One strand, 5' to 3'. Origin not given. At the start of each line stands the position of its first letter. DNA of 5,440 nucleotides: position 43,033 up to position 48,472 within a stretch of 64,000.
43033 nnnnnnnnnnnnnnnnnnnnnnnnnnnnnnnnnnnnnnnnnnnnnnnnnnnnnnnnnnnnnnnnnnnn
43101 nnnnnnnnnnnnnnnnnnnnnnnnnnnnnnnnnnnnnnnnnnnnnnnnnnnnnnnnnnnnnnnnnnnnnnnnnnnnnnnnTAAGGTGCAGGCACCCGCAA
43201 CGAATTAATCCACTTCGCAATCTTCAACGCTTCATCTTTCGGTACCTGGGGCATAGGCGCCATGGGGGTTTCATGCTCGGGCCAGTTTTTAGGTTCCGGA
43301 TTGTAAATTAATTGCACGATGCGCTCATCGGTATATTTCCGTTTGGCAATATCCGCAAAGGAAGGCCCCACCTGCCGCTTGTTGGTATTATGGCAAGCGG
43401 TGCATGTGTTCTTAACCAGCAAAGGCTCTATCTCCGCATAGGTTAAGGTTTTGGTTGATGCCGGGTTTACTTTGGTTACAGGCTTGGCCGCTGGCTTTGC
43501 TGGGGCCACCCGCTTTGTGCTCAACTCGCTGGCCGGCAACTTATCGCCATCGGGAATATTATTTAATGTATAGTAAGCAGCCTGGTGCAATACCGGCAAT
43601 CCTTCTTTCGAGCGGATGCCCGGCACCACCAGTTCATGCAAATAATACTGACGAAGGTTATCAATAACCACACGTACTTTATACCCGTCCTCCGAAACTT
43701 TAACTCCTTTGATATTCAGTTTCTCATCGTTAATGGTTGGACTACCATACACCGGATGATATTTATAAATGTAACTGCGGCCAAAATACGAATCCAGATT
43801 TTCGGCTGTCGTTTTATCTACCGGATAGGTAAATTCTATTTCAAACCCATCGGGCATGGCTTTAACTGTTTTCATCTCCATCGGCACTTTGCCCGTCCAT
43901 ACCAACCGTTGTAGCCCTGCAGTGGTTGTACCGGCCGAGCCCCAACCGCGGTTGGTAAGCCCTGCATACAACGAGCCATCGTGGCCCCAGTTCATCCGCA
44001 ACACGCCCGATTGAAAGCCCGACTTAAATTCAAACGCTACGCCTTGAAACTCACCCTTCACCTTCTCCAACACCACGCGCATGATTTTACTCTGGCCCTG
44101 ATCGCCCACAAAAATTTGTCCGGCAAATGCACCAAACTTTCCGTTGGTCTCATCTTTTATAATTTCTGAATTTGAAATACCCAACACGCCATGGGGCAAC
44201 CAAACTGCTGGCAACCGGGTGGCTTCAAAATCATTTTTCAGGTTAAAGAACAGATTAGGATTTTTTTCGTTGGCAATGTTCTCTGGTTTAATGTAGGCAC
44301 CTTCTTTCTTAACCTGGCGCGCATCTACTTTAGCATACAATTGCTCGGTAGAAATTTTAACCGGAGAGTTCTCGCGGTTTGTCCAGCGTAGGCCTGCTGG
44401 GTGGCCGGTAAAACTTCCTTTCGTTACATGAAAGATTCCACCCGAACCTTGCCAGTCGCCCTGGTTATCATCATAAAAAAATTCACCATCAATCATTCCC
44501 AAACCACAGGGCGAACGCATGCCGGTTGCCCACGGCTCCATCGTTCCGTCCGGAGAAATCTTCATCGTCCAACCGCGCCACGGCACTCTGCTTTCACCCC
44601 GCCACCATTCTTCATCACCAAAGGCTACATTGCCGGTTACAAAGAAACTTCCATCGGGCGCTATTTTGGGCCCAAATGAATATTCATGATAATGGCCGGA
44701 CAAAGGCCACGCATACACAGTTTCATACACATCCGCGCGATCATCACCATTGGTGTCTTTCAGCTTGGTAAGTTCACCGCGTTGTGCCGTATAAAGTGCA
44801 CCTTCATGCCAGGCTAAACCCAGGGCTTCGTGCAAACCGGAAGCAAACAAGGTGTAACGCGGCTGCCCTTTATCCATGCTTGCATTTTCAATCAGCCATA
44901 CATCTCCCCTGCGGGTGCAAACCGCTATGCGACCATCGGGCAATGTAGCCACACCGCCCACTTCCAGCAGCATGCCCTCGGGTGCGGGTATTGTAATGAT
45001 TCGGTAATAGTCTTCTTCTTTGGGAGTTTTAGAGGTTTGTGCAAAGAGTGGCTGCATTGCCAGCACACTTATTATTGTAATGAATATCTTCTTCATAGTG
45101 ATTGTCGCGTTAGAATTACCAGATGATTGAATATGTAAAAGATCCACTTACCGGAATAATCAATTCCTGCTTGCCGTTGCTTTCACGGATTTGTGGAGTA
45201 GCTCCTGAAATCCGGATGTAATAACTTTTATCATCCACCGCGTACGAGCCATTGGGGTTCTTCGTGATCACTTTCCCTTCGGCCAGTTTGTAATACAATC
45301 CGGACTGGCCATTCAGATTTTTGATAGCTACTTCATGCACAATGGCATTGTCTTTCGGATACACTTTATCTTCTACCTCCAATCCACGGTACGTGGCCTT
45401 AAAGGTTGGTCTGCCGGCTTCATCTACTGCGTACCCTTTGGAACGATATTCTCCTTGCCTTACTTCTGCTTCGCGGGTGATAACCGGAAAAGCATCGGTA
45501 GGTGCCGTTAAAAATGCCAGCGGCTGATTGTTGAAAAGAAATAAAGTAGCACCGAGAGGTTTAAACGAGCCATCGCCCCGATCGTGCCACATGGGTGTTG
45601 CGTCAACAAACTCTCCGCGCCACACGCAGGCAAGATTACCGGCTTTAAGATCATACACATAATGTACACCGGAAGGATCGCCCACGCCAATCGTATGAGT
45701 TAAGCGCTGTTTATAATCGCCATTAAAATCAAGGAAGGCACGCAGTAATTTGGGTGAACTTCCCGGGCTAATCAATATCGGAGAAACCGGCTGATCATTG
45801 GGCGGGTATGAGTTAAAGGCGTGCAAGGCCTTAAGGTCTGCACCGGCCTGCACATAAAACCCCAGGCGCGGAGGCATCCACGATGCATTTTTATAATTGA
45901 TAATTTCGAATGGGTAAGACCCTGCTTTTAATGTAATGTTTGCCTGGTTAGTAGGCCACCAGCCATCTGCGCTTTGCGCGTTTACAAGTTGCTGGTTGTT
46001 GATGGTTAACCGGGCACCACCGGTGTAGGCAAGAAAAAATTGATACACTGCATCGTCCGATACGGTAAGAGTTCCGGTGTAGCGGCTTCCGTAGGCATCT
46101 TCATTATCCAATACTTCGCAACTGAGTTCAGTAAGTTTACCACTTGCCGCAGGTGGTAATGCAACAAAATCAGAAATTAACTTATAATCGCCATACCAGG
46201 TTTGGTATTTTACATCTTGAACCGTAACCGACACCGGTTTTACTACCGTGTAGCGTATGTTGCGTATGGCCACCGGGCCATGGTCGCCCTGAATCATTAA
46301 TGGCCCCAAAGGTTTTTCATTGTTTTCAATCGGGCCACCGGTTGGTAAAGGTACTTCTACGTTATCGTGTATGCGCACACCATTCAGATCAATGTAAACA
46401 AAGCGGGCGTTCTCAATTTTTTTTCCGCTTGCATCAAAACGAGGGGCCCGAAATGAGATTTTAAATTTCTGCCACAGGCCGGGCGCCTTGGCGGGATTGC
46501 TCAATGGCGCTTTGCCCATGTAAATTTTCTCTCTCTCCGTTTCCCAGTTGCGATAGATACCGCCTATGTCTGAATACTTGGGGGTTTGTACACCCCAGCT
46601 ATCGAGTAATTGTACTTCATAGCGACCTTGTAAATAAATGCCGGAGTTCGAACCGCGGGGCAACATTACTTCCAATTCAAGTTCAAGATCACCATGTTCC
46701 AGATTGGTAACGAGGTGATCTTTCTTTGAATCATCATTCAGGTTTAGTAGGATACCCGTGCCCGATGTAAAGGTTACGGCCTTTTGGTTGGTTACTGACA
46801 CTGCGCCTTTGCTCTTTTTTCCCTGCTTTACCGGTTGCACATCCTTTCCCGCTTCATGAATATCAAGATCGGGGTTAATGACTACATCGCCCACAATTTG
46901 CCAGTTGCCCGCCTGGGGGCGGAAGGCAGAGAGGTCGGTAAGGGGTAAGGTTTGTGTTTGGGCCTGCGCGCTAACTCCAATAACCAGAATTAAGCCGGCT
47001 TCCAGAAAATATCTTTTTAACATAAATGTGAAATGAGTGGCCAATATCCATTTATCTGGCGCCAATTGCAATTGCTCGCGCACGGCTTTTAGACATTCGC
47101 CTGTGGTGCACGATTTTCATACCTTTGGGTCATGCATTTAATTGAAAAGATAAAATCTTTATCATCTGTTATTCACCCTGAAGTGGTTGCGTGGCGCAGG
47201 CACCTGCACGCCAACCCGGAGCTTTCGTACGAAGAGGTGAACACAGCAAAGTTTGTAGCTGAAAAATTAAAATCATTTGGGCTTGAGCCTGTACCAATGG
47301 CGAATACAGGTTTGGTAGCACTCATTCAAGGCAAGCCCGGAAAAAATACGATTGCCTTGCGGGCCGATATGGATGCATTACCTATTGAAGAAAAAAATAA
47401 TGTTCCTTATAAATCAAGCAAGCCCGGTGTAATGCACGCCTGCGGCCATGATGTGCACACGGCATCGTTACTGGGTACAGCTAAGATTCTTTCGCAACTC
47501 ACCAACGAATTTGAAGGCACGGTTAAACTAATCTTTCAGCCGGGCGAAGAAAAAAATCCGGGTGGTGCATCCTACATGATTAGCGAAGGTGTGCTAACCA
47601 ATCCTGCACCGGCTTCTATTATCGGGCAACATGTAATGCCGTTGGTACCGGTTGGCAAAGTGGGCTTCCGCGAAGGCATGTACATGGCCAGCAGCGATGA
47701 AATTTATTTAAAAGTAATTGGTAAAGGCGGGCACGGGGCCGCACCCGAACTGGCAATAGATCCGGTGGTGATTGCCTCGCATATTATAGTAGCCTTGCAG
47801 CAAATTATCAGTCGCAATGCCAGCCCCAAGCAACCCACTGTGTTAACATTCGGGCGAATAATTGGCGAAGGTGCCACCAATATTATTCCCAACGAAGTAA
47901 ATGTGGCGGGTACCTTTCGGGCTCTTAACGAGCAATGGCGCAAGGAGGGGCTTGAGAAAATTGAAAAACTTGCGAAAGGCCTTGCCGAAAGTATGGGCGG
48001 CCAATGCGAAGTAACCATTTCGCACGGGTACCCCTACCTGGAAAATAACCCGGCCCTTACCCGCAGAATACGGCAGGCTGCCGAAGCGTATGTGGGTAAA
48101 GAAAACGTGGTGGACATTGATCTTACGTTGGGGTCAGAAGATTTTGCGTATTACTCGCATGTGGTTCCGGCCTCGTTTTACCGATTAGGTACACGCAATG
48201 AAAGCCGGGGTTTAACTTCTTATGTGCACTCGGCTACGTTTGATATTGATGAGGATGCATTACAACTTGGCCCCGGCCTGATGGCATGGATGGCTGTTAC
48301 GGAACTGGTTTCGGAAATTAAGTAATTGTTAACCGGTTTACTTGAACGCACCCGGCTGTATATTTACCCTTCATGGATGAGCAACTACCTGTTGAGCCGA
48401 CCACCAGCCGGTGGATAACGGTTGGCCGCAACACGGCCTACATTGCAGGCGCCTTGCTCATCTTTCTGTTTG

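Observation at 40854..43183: Plant-type L-arabinokinase domain coupled to GalT: candidate Leloir-like L-arabinose pathway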

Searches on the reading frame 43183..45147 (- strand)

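Call 3: search_protein_families(library=pfam, proteins=[window:43183-45147:-], max_evalue=0.01)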
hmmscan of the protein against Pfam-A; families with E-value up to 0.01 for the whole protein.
window:43183-45147:- (655 aa): 3 families
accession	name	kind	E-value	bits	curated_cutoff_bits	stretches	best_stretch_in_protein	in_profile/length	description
PF23500.1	DUF7133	-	1.3e-07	31.7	27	1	80-233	58-211/385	Domain of unknown function (DUF7133)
PF00034.26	Cytochrom_C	-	6.7e-06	27.8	21.3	1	577-650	7-89/90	Cytochrome c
PF13442.11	Cytochrome_CBB3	-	0.0051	17.6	27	0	577-647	9-68/68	Cytochrome C oxidase, cbb3-type, subunit III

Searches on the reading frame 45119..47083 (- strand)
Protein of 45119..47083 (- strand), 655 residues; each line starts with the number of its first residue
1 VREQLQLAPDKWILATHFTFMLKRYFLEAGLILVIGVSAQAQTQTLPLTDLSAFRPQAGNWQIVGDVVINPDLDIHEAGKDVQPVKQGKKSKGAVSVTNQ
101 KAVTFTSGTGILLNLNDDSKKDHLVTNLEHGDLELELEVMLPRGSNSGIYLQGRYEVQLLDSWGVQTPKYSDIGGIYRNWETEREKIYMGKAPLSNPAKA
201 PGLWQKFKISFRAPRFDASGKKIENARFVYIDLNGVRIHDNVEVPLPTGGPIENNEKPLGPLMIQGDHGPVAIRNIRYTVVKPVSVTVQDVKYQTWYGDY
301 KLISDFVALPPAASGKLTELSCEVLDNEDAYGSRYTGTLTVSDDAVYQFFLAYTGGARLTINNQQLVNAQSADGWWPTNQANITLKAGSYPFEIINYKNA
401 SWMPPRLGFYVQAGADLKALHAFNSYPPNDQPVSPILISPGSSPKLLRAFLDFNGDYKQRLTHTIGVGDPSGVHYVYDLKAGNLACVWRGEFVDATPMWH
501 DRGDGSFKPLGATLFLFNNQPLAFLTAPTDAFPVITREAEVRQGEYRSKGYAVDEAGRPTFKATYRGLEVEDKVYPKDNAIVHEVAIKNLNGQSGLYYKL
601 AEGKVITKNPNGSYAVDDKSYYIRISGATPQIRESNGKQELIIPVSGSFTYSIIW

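Call 3: search_protein_families(library=pfam, proteins=[window:45119-47083:-], max_evalue=0.01)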
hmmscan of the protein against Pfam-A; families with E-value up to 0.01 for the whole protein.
window:45119-47083:- (655 aa): 2 families
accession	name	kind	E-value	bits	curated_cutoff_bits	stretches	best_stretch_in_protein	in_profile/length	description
PF06439.18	3keto-disac_hyd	-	5.4e-23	82.4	26.8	1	109-277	30-185/187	3-keto-disaccharide hydrolase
PF07691.17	PA14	-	3.3e-06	27.4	24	1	327-397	42-119/147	PA14 domain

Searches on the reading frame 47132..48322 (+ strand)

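Call 82: search_protein_families(library=pfam, proteins=[window:47132-48322:+], max_evalue=0.0001)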
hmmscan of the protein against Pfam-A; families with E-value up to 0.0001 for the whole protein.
window:47132-48322:+ (397 aa): 2 families
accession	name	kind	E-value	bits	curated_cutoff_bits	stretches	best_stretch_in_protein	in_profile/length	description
PF01546.33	Peptidase_M20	-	9.9e-43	146.9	24.6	1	75-379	1-195/206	Peptidase family M20/M25/M40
PF07687.19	M20_dimer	-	1.7e-12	47.6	21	1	192-284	10-102/107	Peptidase dimerisation domain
